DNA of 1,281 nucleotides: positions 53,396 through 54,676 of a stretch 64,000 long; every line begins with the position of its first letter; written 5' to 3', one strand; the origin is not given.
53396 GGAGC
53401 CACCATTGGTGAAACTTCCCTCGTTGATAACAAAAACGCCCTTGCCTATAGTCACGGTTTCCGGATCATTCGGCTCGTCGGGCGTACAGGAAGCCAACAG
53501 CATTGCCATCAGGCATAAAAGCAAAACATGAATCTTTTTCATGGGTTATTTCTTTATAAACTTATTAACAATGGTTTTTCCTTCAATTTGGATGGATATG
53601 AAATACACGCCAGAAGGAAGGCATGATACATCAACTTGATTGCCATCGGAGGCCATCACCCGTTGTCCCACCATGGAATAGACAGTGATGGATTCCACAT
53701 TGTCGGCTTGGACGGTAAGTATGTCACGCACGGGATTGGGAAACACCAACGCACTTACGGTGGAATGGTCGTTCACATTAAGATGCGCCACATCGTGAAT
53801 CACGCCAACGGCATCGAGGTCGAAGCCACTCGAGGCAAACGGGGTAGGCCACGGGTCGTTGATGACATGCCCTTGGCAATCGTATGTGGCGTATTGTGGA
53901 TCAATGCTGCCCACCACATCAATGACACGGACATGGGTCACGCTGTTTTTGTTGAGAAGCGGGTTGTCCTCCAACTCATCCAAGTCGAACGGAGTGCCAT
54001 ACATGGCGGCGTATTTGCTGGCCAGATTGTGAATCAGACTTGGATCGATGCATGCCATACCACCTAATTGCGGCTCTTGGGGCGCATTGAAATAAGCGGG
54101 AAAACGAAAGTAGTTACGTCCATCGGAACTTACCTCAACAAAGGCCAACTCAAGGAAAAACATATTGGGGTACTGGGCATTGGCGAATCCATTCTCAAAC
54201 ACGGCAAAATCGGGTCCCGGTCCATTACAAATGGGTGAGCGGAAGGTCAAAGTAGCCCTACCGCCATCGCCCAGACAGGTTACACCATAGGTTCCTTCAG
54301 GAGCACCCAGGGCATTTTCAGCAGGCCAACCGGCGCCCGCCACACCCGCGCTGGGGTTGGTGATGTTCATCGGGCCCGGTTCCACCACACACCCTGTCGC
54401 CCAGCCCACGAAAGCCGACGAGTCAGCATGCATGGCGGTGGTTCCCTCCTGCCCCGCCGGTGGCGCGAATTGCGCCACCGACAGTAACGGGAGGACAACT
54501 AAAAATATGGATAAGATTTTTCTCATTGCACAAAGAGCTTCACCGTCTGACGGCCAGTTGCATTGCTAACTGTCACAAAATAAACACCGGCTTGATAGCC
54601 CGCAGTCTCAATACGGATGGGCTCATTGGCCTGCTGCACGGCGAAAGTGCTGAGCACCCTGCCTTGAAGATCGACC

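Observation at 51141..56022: B12-riboswitch-controlled operon of T9SS-sorted surface proteins without a TonB-dependent transporter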

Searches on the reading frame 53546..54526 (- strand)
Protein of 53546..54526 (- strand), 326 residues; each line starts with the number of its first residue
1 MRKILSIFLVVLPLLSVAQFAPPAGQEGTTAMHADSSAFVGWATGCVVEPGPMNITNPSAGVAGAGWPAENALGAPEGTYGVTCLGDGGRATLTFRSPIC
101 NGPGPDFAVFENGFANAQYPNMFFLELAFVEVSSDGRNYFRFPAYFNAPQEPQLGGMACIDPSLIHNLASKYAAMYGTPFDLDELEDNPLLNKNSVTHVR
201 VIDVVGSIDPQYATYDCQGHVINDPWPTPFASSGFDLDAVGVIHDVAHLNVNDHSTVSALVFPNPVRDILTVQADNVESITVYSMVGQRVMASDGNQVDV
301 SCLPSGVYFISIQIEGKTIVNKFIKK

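Call 5: search_protein_families(library=pfam, proteins=[window:53546-54526:-], max_evalue=0.1)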
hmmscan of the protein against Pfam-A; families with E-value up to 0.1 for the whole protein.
window:53546-54526:- (326 aa): 1 family
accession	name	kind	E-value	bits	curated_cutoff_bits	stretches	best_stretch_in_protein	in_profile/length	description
PF18962.6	Por_Secre_tail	-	1.3e-12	48.2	27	1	261-324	1-74/75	Secretion system C-terminal sorting domain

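Call 6: search_protein_families(library=ncbifam, proteins=[window:53546-54526:-], max_evalue=0.1)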
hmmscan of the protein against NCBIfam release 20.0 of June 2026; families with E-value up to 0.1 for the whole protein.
window:53546-54526:- (326 aa): 4 families
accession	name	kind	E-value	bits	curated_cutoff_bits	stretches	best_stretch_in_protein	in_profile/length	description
TIGR04183.1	Por_Secre_tail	domain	9.5e-14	51.1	23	1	261-326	1-72/72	T9SS type A sorting domain-containing protein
NF033170.0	lipo_LIC13355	subfamily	1.4e-07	31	120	1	99-149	111-161/273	LIC_13355 family lipoprotein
NF052644.1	T9SS_DNase_Rie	equivalog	9.9e-07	28.3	260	1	231-326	156-251/251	T9SS-dependent surface endonuclease, AS87_RS02955 family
NF038113.1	T9SSA_dep_M36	equivalog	7.5e-06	24.4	885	1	244-325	778-868/869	T9SS-dependent M36 family metallopeptidase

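Call 19: search_solved_structures(query=window:53546-54526:-, max_evalue=1, show_alignments=2)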
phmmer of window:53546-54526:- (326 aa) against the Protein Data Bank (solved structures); distinct sequences matched with E-value up to 1: 8.
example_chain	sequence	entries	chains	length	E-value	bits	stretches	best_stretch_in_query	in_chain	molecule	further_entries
7pzj_A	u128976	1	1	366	2.1e-05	26.9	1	260-319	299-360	Lipase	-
8glk_D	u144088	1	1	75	3.3e-05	26.2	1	260-324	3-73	Endonuclease I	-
8glj_D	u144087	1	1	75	0.0024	20.1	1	260-317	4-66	Por secretion system C-terminal sorting domain-containing protein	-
8qb1_A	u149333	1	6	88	0.024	16.8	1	263-326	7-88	Mirolase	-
5hfs_A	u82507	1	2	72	0.079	15.1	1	271-325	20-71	Gingipain R2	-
7pq4_A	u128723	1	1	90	0.11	14.6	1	270-325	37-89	Arginine-specific cysteine proteinase (Arg-gingipain)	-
5ag8_A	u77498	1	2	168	0.29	13.3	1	270-325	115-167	GINGIPAIN R2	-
5ag9_A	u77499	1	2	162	0.34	13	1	271-325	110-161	Gingipain R2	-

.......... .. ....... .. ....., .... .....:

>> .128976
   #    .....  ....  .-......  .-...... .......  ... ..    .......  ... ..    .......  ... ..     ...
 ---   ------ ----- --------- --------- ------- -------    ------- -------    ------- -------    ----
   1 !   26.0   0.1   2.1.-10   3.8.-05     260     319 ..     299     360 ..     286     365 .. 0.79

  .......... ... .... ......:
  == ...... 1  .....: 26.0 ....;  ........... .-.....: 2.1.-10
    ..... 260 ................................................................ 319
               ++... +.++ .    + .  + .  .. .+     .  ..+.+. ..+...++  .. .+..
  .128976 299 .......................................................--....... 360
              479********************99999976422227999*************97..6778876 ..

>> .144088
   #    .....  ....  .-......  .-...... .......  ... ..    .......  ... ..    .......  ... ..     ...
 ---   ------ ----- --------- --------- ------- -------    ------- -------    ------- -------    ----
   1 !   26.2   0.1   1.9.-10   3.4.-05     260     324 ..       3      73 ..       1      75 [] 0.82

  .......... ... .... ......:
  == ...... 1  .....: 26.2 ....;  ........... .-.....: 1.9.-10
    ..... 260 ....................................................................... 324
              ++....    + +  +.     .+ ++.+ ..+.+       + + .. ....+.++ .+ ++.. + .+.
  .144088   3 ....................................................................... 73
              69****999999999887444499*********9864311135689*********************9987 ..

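Call 27: find_homologous_proteins(query=window:53546-54526:-)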
Query window:53546-54526:- (326 aa): 7991 proteins with E <= 0.001 among 8000 candidates; the best 120 are listed.
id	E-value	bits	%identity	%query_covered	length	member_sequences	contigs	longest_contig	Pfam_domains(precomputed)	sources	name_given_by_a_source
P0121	4.4e-219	744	99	100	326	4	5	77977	PF18962.8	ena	-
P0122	1.6e-201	686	90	100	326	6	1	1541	PF18962.8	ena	-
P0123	1.9e-170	584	77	100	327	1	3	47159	PF18962.8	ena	-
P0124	2.2e-167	574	75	100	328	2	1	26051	PF18962.8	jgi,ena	-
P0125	2.0e-166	571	76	100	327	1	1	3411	PF18962.8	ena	-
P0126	4.3e-166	570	75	100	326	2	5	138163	PF18962.8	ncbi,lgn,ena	-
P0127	5.4e-165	566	75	100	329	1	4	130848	PF18962.8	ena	-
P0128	2.3e-163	561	74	100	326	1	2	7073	PF18962.8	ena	-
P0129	3.3e-163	560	75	100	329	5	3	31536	PF18962.8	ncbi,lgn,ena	-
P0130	6.9e-163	559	74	100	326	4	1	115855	PF18962.8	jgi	jgi:hypothetical protein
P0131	4.5e-162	557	73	100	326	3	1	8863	PF18962.8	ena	-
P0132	1.3e-159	549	73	100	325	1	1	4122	PF18962.8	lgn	-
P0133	1.6e-158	545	74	100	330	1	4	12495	PF18962.8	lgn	-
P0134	7.0e-158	543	71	100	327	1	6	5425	PF18962.8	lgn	-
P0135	2.5e-156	538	72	100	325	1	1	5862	PF18962.8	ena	-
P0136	1.2e-154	532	71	100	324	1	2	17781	PF18962.8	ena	-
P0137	1.2e-154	532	71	100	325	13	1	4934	PF18962.8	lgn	-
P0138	7.7e-154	530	71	100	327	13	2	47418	PF18962.8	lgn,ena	-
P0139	8.1e-153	526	70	100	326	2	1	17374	PF18962.8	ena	-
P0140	1.3e-152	526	78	90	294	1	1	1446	PF18962.8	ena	-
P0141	6.7e-152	523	71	100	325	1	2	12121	PF18962.8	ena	-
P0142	8.8e-152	523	81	76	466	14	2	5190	PF18962.8,PF14478.13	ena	-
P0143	5.1e-150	517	71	100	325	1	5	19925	PF18962.8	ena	-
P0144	9.8e-150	516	69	100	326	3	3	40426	PF18962.8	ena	-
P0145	1.5e-148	512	71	97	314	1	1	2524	PF18962.8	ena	-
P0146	2.5e-148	511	71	97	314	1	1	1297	PF18962.8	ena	-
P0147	1.2e-147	509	68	100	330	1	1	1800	PF18962.8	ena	-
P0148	1.4e-147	509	69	99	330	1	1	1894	PF18962.8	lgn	-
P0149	3.9e-147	508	68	100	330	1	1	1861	PF18962.8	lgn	-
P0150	5.1e-147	507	69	100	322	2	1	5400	PF18962.8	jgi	jgi:hypothetical protein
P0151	8.4e-147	506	70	97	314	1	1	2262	PF18962.8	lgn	-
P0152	5.3e-146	504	67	100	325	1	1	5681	PF18962.8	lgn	-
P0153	1.7e-145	502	67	100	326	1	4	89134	PF18962.8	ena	-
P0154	4.4e-145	501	68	100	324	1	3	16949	PF18962.8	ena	-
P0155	7.1e-145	500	68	100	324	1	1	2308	PF18962.8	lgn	-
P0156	7.7e-145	500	67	100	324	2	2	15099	PF18962.8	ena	-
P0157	8.8e-145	500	67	100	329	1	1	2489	PF18962.8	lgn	-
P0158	9.3e-145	500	70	96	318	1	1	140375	PF18962.8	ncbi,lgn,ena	-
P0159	1.3e-144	499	68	100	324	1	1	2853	PF18962.8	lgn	-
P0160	1.4e-144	499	68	100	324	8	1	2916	PF18962.8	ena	-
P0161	1.7e-144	499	68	100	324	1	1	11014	PF18962.8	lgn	-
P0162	1.8e-144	499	68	100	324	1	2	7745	PF18962.8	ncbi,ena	-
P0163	1.8e-144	499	65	100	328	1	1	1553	PF18962.8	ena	-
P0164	1.8e-144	499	68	100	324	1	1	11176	PF18962.8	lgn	-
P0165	2.6e-144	498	68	100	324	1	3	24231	PF18962.8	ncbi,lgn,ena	-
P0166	3.6e-144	498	64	100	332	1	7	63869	PF18962.8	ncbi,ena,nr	ncbi:MAG: T9SS type A sorting domain-containing protein [Bacteroidales bacterium]|nr:T9SS type A sor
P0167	4.9e-144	497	65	100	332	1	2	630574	PF18962.8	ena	-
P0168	7.0e-144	497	66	100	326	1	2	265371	PF18962.8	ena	-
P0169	7.2e-144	497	64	100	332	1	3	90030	PF18962.8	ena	-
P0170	7.5e-144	497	68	100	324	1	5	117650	PF18962.8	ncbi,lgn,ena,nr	ncbi:MAG: T9SS type A sorting domain-containing protein [Bacteroidales bacterium]|nr:T9SS type A sor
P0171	8.3e-144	497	68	100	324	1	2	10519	PF18962.8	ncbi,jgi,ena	jgi:hypothetical protein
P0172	1.0e-143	496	68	100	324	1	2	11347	PF18962.8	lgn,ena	-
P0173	1.1e-143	496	68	100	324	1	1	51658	PF18962.8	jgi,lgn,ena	-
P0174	1.4e-143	496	68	100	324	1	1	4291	PF18962.8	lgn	-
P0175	2.1e-143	495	67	100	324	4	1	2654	PF18962.8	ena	-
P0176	2.3e-143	495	68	100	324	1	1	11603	PF18962.8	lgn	-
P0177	2.3e-143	495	67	100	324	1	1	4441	PF18962.8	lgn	-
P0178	3.8e-143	494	69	100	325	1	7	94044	PF18962.8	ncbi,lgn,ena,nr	ncbi:MAG: T9SS type A sorting domain-containing protein [Bacteroidales bacterium]|nr:T9SS type A sor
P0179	4.3e-143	494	66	100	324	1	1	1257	PF18962.8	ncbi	-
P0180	5.4e-143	494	65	100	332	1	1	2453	PF18962.8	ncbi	-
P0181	1.2e-142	493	67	100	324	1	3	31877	PF18962.8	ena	-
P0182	1.5e-142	492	67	100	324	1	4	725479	PF18962.8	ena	-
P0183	1.6e-142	492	67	100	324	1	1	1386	PF18962.8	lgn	-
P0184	1.7e-142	492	68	100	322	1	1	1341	PF18962.8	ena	-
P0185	1.9e-142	492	66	100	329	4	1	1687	PF18962.8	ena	-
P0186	3.0e-142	492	64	100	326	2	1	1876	PF18962.8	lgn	-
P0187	7.2e-142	490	65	100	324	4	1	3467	PF18962.8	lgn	-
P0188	9.2e-142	490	65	97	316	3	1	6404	PF18962.8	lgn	-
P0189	9.4e-142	490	65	100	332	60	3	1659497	PF18962.8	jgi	-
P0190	1.1e-141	490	64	100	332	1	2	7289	PF18962.8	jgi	-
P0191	2.0e-141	489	65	100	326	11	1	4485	PF18962.8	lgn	-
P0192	2.7e-141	488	63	100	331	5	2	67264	PF18962.8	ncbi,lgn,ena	-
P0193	3.3e-141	488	66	100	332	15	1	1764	PF18962.8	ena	-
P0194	3.8e-141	488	66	100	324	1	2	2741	PF18962.8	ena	-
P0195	4.1e-141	488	67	100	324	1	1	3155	PF18962.8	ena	-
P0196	5.5e-141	487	75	83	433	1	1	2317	PF18962.8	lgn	-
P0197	8.1e-141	487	64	100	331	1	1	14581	PF18962.8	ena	-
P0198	1.5e-140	486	64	100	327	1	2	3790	PF18962.8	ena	-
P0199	1.9e-140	486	64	100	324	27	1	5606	PF18962.8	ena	-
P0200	2.9e-140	485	64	100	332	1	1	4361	PF18962.8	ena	-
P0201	3.0e-140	485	66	100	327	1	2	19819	PF18962.8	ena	-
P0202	4.5e-140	484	64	98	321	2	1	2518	PF18962.8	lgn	-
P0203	4.7e-140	484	64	100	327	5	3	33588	PF18962.8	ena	-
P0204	4.7e-140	484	64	100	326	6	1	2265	PF18962.8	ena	-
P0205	6.8e-140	484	64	98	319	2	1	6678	PF18962.8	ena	-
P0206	7.2e-140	484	66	100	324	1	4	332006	PF18962.8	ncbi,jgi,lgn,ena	jgi:hypothetical protein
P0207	7.8e-140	484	65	100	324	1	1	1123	PF18962.8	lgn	-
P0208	7.8e-140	484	65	100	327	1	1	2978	PF18962.8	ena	-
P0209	9.0e-140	483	72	83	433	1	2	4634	PF18962.8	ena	-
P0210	1.1e-139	483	65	100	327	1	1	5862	PF18962.8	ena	-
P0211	1.2e-139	483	64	98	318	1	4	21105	PF18962.8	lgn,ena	-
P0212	1.3e-139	483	75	76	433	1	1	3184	PF18962.8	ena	-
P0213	1.7e-139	482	66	100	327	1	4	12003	PF18962.8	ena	-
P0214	1.9e-139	482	72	83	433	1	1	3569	PF18962.8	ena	-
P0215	2.7e-139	482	75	76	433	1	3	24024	PF18962.8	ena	-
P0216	2.8e-139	482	63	100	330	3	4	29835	PF18962.8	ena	-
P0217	2.9e-139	482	61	100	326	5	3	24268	PF18962.8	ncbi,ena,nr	ncbi:MAG: T9SS type A sorting domain-containing protein [Bacteroidales bacterium]|nr:T9SS type A sor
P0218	3.0e-139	482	65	100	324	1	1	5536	PF18962.8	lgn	-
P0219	3.2e-139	482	65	100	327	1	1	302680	PF18962.8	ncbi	-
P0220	3.2e-139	482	65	100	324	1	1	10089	PF18962.8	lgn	-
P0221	3.4e-139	481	64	100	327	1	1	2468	PF18962.8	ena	-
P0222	3.4e-139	481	64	100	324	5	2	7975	PF18962.8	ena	-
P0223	3.9e-139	481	63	100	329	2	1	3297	PF18962.8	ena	-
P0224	4.5e-139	481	63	100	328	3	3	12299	PF18962.8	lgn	-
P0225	5.1e-139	481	66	100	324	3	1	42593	PF18962.8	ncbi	-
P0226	5.2e-139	481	63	100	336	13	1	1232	PF18962.8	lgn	-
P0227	7.2e-139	480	74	84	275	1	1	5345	PF18962.8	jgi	jgi:hypothetical protein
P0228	8.5e-139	480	64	100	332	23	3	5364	PF18962.8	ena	-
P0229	9.2e-139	480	63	100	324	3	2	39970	PF18962.8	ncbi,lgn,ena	-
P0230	9.3e-139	480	64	100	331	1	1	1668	PF18962.8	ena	-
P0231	1.1e-138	480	66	100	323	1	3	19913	PF18962.8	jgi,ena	jgi:hypothetical protein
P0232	1.2e-138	480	64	100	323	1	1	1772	PF18962.8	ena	-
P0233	1.3e-138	480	63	100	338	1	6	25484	PF18962.8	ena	-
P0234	1.4e-138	479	62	100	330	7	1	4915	PF18962.8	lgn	-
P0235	1.7e-138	479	71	76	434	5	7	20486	PF18962.8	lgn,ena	-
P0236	1.7e-138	479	60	100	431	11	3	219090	PF18962.8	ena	-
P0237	1.8e-138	479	63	100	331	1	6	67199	PF18962.8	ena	-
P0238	1.8e-138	479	64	100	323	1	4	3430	PF18962.8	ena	-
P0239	2.2e-138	479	64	100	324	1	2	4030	PF18962.8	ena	-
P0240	3.0e-138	478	63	100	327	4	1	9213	PF18962.8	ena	-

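Call 41: predict_structure(alignment_id=A2)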
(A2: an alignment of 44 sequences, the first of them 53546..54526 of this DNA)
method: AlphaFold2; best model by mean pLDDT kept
length: 326 residues; sequences in the alignment: 44
mean_pLDDT: 59.4   pTM: 0.51
mean pLDDT of the five models: 59.4, 58.3, 57.0, 52.3, 48.8
residues with pLDDT >= 90: 38; 70-90: 83; 50-70: 77; < 50: 128
segments of 3 or more residues with pLDDT < 50: 1-43, 55-82, 152-157, 166-176, 206-238, 252-256
pLDDT, mean of each block of 10 residues (from residue 1): 46 33 26 26 59 49 43 33 56 79 71 55 61 91 60 50 48 47 87 91 54 33 28 37 69 49 70 84 89 91 88 84 81
secondary structure, 60 per line:
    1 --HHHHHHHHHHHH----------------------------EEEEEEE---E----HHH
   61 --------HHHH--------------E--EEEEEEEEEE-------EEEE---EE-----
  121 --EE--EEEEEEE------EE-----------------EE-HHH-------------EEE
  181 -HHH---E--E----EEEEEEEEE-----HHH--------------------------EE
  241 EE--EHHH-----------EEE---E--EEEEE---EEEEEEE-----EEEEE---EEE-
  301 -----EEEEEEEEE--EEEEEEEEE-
elements in order: H3-14 E43-49 H69-72 E90-99 E107-110 E127-133 E178-180 E196-204 E239-242 E260-262 E269-273 E277-283 E289-293 E297-299 E306-314 E317-325

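Call 42: search_solved_structures(query=A2, max_evalue=10, show_alignments=3)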
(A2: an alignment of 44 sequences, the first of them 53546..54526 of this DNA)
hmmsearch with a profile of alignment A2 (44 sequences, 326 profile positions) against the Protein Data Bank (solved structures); distinct sequences matched with E-value up to 10: 14.
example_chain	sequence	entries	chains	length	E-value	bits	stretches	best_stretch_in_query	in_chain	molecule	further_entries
8glk_D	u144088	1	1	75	2e-09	40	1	259-326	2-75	Endonuclease I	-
7pzj_A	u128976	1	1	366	6.3e-09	38.3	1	255-322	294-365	Lipase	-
8glj_D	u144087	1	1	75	2.6e-06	29.7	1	259-326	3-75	Por secretion system C-terminal sorting domain-containing protein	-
5ag8_A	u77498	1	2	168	0.0001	24.5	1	237-326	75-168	GINGIPAIN R2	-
7pq4_A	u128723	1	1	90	0.00022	23.4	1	250-326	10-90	Arginine-specific cysteine proteinase (Arg-gingipain)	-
5ag9_A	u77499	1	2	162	0.00023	23.3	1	238-326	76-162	Gingipain R2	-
5jvk_A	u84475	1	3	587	0.0003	23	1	257-326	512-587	Uncharacterized protein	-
8qb1_A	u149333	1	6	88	0.00046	22.3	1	259-326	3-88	Mirolase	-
5hfs_A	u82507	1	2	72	0.00051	22.2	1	271-326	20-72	Gingipain R2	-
9whd_A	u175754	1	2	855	0.0006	22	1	254-325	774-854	GH167 glycoside hydrolase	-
6gxr_A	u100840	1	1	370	0.0098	18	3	15-95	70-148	BP39L lectin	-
8h97_A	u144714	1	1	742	0.011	17.8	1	243-320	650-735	Beta-agarase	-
6jlu_G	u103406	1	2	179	0.079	15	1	9-69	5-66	Psb31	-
9x1i_A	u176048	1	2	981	0.49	12.4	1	273-325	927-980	Endo-beta-N-acetylglucosaminidase HS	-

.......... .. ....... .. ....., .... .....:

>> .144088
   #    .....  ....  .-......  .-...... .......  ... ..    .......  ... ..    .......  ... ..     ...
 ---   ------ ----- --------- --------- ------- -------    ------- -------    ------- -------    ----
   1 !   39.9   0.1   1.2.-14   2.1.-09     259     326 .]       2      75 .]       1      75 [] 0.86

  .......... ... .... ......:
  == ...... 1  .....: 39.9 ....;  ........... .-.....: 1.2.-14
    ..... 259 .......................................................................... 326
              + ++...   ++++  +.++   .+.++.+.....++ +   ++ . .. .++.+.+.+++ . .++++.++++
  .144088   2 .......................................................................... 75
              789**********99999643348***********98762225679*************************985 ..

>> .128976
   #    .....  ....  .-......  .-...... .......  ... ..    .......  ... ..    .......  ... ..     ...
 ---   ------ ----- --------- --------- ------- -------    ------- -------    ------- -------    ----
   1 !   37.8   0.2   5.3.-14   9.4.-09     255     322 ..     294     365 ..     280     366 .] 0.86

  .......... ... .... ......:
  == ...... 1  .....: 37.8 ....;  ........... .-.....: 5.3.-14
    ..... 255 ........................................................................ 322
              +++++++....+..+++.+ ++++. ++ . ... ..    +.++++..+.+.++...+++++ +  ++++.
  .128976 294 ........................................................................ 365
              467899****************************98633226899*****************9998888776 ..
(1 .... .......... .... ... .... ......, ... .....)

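Call 52: fold_search(model_id=the predicted structure, library=pdb)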
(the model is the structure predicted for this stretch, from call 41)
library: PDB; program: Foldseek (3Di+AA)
matches with E <= 10: 1658; with E <= 0.001: 2
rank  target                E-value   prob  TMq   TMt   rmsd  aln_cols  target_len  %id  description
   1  8glk_D                1.6e-04  1.00  0.20  0.79   1.9        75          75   29  The Type 9 Secretion System dGldL peak II, NucA substrate bound complex (released 2024-01-31)
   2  8qb1_A                2.0e-04  1.00  0.19  0.67   2.8        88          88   25  C-terminal domain of mirolase from Tannerella forsythia (released 2024-02-28)
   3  7c7u_B                1.2e-03  0.89  0.19  0.11  18.2       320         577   11  Biofilm associated protein - BSP domain (released 2021-05-12)
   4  5ag8_A                1.6e-03  0.99  0.18  0.37  15.5       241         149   13  CRYSTAL STRUCTURE OF A MUTANT (665I6H) OF THE C-TERMINAL DOMAIN OF RGPB (released 2016-04-06)
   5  9x1i_A                1.6e-03  0.89  0.19  0.08  19.5       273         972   15  Structure of endo-beta-N-acetylglucosaminidase HS (released 2026-03-18)
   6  7c7u_A                1.7e-03  0.85  0.19  0.11  18.2       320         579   11  Biofilm associated protein - BSP domain (released 2021-05-12)
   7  3fha_D                2.8e-03  0.97  0.22  0.14  10.7       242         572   10  Structure of endo-beta-N-acetylglucosaminidase A (released 2009-04-28)
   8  3fhq_A                2.8e-03  0.84  0.17  0.09  14.9       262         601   12  Structure of endo-beta-N-acetylglucosaminidase A (released 2009-05-05)
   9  8glj_D                3.3e-03  1.00  0.19  0.74   3.0        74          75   28  The Type 9 Secretion System in vitro assembled, FspA-CTD substrate bound complex (released 2024-01-31)
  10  8gul_A                3.3e-03  0.54  0.17  0.13  17.4       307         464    9  Chitin-active AA10 LPMO (GbpA) complexed with Cu(II) from Vibrio campbellii (released 2023-06-21)
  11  6lej_B                3.7e-03  0.89  0.22  0.14  12.2       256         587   11  Structure of E. coli beta-glucuronidase complex with C6-propyl uronic isofagomine (released 2021-01-27)
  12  3sd2                  4.3e-03  1.00  0.18  0.58   8.1       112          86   17  Crystal structure of a putative member of duf3244 protein family (BT_3571) from Bacteroides thetaiotaomicron vpi-5482 at (released 2011-06-29)
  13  8gl6_D                4.6e-03  1.00  0.18  0.67   2.7        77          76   14  The Type 9 Secretion System in vitro assembled, RemA-CTD substrate bound complex (released 2024-01-31)
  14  8qb1_C                5.4e-03  1.00  0.17  0.55   3.5        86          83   21  C-terminal domain of mirolase from Tannerella forsythia (released 2024-02-28)
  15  7t0r_A                5.4e-03  0.72  0.17  0.16  17.8       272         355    7  Crystal structure of the anti-CD4 adnectin 6940_B01 as a complex with the extracellular domains of CD4 and ibalizumab  (released 2022-01-12)
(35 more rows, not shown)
